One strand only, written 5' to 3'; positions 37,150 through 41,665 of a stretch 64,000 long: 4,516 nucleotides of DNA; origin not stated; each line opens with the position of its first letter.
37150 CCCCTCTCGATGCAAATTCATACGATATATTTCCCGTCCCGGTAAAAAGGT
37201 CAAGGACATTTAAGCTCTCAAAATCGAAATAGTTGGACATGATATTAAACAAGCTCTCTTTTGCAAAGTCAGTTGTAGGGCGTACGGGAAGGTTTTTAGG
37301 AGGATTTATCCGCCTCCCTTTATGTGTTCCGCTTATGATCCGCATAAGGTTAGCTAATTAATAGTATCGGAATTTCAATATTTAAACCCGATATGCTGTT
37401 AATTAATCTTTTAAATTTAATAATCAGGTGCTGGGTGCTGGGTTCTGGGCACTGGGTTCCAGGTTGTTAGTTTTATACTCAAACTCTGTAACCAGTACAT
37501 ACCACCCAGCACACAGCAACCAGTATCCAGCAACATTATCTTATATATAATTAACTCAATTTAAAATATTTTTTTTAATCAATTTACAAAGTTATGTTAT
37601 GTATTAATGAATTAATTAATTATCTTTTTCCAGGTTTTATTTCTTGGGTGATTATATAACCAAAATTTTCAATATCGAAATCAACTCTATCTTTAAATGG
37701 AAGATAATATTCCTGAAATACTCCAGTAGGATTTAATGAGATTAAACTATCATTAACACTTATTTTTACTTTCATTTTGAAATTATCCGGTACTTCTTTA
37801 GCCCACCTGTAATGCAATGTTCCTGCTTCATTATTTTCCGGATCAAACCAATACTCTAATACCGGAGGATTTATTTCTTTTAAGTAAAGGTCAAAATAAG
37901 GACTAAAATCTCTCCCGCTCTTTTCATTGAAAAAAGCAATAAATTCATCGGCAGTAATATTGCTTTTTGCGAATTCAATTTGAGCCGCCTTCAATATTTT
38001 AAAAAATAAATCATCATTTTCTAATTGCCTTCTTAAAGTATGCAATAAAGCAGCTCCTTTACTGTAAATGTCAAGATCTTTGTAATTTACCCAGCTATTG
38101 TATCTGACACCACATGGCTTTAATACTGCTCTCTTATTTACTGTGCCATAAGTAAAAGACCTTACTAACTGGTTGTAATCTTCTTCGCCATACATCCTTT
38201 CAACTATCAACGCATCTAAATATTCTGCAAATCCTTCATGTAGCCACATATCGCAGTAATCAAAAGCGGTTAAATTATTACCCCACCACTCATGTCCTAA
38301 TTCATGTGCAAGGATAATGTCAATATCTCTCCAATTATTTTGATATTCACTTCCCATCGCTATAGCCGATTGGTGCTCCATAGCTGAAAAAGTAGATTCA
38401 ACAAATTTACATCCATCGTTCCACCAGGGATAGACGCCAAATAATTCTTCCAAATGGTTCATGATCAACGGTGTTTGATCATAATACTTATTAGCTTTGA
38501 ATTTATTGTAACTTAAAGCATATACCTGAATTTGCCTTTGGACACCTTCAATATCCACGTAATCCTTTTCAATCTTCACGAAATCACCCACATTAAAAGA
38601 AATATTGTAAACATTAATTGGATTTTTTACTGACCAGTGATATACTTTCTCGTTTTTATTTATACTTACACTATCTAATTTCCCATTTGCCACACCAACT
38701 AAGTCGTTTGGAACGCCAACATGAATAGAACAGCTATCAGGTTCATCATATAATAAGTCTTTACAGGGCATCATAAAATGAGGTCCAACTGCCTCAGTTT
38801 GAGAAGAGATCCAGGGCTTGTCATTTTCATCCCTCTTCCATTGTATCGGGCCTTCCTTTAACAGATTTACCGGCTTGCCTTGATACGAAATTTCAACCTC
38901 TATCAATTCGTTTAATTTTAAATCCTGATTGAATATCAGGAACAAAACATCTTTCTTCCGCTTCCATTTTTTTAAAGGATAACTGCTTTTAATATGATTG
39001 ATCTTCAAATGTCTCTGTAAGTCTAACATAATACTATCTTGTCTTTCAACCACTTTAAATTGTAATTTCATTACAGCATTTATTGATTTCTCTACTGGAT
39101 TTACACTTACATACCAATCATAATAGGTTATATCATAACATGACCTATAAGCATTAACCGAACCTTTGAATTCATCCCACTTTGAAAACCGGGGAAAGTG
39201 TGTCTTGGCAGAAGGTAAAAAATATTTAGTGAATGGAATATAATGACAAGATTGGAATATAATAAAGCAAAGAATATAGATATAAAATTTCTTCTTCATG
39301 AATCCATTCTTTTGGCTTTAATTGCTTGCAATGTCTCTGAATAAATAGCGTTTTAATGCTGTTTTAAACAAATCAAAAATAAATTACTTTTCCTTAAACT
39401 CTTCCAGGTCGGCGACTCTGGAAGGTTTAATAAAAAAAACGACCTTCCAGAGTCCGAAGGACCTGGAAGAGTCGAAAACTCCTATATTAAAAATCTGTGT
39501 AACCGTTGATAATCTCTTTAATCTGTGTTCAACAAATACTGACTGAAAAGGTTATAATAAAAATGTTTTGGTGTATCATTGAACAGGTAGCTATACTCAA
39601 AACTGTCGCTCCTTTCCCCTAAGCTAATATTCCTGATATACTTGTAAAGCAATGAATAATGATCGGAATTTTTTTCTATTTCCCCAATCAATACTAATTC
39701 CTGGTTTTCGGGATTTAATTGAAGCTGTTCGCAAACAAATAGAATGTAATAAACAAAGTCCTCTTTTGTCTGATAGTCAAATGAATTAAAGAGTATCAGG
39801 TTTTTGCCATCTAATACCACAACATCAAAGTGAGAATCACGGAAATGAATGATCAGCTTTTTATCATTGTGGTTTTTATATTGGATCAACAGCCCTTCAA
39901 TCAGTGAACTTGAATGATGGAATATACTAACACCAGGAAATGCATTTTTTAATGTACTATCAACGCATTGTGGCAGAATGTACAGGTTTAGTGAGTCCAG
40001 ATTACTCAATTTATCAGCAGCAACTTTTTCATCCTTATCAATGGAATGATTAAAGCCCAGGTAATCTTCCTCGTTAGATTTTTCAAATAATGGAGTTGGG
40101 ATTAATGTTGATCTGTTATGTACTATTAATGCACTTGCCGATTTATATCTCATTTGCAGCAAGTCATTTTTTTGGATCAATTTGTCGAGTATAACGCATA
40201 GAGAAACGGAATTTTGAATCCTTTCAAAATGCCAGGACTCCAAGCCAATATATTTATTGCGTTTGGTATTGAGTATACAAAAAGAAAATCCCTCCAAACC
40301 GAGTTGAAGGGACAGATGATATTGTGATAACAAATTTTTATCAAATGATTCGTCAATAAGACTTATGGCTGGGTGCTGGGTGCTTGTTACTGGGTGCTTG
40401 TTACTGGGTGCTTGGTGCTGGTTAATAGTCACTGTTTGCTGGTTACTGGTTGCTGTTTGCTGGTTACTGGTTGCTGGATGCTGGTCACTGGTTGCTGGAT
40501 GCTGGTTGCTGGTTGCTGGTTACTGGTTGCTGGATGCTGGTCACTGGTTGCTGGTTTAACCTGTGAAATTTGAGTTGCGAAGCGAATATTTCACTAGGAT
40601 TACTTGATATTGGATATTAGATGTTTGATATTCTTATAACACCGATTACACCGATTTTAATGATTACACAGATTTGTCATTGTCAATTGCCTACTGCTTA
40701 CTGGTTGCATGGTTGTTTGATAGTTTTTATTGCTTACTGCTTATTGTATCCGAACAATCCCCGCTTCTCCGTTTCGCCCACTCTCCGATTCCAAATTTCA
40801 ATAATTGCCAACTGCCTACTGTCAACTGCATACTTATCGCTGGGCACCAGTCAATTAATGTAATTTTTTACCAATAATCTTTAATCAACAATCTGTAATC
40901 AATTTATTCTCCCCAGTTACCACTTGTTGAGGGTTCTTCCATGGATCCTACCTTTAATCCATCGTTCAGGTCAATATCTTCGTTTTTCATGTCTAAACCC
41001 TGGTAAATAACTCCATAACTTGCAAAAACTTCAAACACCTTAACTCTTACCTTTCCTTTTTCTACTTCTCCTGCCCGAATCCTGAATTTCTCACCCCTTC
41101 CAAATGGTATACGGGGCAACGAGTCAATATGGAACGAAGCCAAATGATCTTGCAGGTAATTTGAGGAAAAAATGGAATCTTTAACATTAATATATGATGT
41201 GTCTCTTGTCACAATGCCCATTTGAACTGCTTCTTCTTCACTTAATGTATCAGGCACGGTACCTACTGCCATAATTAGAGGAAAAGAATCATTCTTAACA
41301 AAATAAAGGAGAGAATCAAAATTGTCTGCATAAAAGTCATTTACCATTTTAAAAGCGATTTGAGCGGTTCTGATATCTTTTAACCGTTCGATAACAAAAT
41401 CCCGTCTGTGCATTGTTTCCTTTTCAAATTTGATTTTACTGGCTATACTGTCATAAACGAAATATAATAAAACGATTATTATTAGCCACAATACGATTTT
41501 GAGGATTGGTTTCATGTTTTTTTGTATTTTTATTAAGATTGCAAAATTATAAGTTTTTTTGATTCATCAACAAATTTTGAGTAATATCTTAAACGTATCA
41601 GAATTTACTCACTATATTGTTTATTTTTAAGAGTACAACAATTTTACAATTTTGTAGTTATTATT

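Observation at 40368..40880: Half a kilobase of non-coding DNA made of successive short-word tandem arrays, led by 27 in-phase heptamers that overlap a gene start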

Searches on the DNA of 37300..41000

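Call 59: search_rna_families(source=window, start=37300, end=41000, threshold=evalue, max_evalue=1)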
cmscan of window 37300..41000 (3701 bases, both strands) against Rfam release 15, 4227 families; matches with E-value up to 1: 4.
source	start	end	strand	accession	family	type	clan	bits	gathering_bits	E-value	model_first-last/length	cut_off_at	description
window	39394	39478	+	RF04230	mir-9261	Gene; miRNA;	-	27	86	0.021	1-92/92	no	mir-9261 microRNA precursor family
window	39403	39467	+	RF03959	mir-303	Gene; miRNA;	-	24.6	77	0.37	1-70/70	no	mir-303 microRNA precursor family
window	37431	37518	+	RF00691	mir-146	Gene; miRNA;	-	23.9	50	0.051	1-90/90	no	mir-146 microRNA precursor family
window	39500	39561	+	RF04346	Plastid-ccsA-ndhD-1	Cis-reg;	CL00154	21.5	48.5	0.58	1-57/57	no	Plastid-ccsA-ndhD-1 3UTR RNA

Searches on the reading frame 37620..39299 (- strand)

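Call 5: search_protein_families(library=pfam, proteins=[window:37620-39299:-])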
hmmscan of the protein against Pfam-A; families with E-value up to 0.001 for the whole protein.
window:37620-39299:- (559 aa): 2 families
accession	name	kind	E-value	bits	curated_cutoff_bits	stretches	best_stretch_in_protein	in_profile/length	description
PF01433.26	Peptidase_M1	-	1.8e-18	67.4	27.7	1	319-466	60-212/218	Peptidase family M1 domain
PF17900.6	Peptidase_M1_N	-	2.3e-08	34.8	25.8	1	59-229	4-183/186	Peptidase M1 N-terminal domain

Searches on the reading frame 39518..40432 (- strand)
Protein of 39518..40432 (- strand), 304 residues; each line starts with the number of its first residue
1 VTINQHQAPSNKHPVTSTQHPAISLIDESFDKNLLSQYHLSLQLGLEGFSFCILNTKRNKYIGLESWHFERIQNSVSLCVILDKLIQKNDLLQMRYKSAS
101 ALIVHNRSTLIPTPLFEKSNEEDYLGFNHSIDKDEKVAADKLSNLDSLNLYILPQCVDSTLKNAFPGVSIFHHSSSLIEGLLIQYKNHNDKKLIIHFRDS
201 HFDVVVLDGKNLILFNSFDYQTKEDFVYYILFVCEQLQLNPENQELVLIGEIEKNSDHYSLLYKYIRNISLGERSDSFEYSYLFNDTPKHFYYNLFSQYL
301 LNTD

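Call 5: search_protein_families(library=pfam, proteins=[window:39518-40432:-])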
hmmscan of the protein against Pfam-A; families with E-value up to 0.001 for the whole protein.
window:39518-40432:- (304 aa): 1 family
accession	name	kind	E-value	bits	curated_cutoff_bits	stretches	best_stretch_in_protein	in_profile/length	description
PF12864.12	DUF3822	-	9.9e-72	241.5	24.9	1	27-269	1-241/241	Protein of unknown function (DUF3822)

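Call 10: find_related_loci(query=window:39518-40354:-, collection=genome_contigs, flank=4000)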
Query window:39518-40354:- (278 aa) in genome_contigs; peptide patterns used: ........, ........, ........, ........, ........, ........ (x = any residue, [..] = any of these).
77 stretches matched a pattern; 11 encode a relative of the query (tblastn E <= 1e-3); 11 distinct loci.
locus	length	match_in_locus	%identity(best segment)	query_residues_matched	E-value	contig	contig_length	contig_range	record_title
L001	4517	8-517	78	106-275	1e-86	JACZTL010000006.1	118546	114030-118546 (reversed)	MAG: Bacteroidetes bacterium isolate B13T1B10 B13T1B10_NODE43, whole genome shotgun sequence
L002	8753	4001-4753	35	12-266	4e-43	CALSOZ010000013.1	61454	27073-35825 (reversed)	MAG: uncultured Flavobacteriaceae bacterium isolate W_MB240_1 genome assembly, contig: contig_13643_W_MB240, whole genom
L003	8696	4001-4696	36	14-245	4e-43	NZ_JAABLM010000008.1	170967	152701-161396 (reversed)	Flavobacterium ichthyis strain NST-5 contig00008, whole genome shotgun sequence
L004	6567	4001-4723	34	14-254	2e-41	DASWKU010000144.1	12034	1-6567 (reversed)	MAG TPA_asm: Flavobacteriaceae bacterium isolate SMAG_U2930 k141_815223, whole genome shotgun sequence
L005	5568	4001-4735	35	10-255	3e-40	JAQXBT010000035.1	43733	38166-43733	MAG: Flavobacteriaceae bacterium isolate cluster4_bin.26 k119_542887, whole genome shotgun sequence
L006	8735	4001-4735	35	10-255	8e-40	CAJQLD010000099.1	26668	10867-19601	MAG: uncultured Flavobacteriaceae bacterium isolate 0.2_20180522_Bin_207_1 genome assembly, contig: c_000000002360, whol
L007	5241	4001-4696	37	10-243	6e-40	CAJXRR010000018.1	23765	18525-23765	MAG TPA_asm: uncultured Flavobacterium sp. isolate SRR3933266_bin.2_MetaBAT_v2.12.1_MAG genome assembly, contig: NODE_20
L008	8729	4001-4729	34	10-251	3e-39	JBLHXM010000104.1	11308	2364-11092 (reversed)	MAG: Dokdonia sp. isolate 3300046534_108 Ga0491194_0014331, whole genome shotgun sequence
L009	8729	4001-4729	33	3-245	2e-35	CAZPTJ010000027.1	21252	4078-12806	MAG TPA_asm: uncultured Flavobacteriaceae bacterium isolate binchicken_co385_75 genome assembly, contig: NODE_1745_lengt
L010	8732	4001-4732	32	11-252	7e-36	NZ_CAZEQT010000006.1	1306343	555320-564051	Tenacibaculum litopenaei isolate B-I(T) TPENAI_Contig_6, whole genome shotgun sequence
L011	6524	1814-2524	35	14-250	1e-39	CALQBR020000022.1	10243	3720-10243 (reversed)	MAG: Sphingobacterium thalpophilum isolate HRS-HS12-bin-12 genome assembly, contig: HRSG-E9-C1208, whole genome shotgun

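Call 57: find_related_loci(query=window:39518-40354:-, collection=metagenome_contigs, flank=2500)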
Query window:39518-40354:- (278 aa) in metagenome_contigs; peptide patterns used: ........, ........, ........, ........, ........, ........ (x = any residue, [..] = any of these).
143 stretches matched a pattern; 15 encode a relative of the query (tblastn E <= 1e-3); 15 distinct loci.
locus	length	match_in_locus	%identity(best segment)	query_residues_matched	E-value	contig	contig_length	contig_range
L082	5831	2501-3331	52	1-275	2e-87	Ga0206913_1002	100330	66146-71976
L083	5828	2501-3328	44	1-276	9e-79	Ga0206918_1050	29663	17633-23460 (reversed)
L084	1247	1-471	57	118-274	1e-58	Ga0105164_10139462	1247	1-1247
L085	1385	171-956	34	13-273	2e-49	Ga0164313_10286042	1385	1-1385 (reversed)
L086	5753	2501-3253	35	12-266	9e-43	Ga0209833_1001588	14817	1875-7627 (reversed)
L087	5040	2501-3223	34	14-254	2e-41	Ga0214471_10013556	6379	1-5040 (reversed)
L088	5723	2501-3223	37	10-252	2e-40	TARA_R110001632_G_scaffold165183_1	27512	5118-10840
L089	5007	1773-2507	35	10-255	3e-40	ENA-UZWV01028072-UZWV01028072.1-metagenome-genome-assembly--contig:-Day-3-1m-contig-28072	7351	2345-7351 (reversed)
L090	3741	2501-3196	37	10-243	5e-40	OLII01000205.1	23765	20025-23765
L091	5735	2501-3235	35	10-255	6e-40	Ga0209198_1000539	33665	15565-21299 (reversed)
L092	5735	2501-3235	35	10-255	6e-40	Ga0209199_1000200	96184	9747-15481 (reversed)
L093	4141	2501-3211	34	14-250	6e-39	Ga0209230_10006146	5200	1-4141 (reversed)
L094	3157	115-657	39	70-250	1e-34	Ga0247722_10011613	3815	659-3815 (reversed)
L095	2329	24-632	38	40-243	4e-33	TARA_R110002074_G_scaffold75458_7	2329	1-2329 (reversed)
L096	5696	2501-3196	38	10-243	1e-39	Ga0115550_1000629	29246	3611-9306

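Call 83: list_cluster_members(proteins=[window:39518-40432:-])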
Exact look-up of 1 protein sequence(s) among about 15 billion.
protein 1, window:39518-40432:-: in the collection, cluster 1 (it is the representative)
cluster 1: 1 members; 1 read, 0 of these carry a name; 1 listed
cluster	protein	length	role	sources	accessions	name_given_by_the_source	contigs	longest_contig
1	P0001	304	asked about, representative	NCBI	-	-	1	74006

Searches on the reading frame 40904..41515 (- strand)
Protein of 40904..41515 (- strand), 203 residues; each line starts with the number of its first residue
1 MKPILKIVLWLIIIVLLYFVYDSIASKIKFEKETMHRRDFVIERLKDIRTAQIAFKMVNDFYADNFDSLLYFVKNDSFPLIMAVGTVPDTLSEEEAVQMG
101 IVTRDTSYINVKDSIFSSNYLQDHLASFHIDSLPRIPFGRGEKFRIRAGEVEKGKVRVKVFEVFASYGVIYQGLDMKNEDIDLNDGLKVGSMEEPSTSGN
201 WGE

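Call 5: search_protein_families(library=pfam, proteins=[window:40904-41515:-])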
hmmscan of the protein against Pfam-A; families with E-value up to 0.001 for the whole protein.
window:40904-41515:- (203 aa): 0 families

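Call 56: find_encoding_contigs(protein=window:40904-41515:-, flank=2500, max_places=10)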
Protein window:40904-41515:- (203 aa): no gene with exactly this product is on record in the collection.
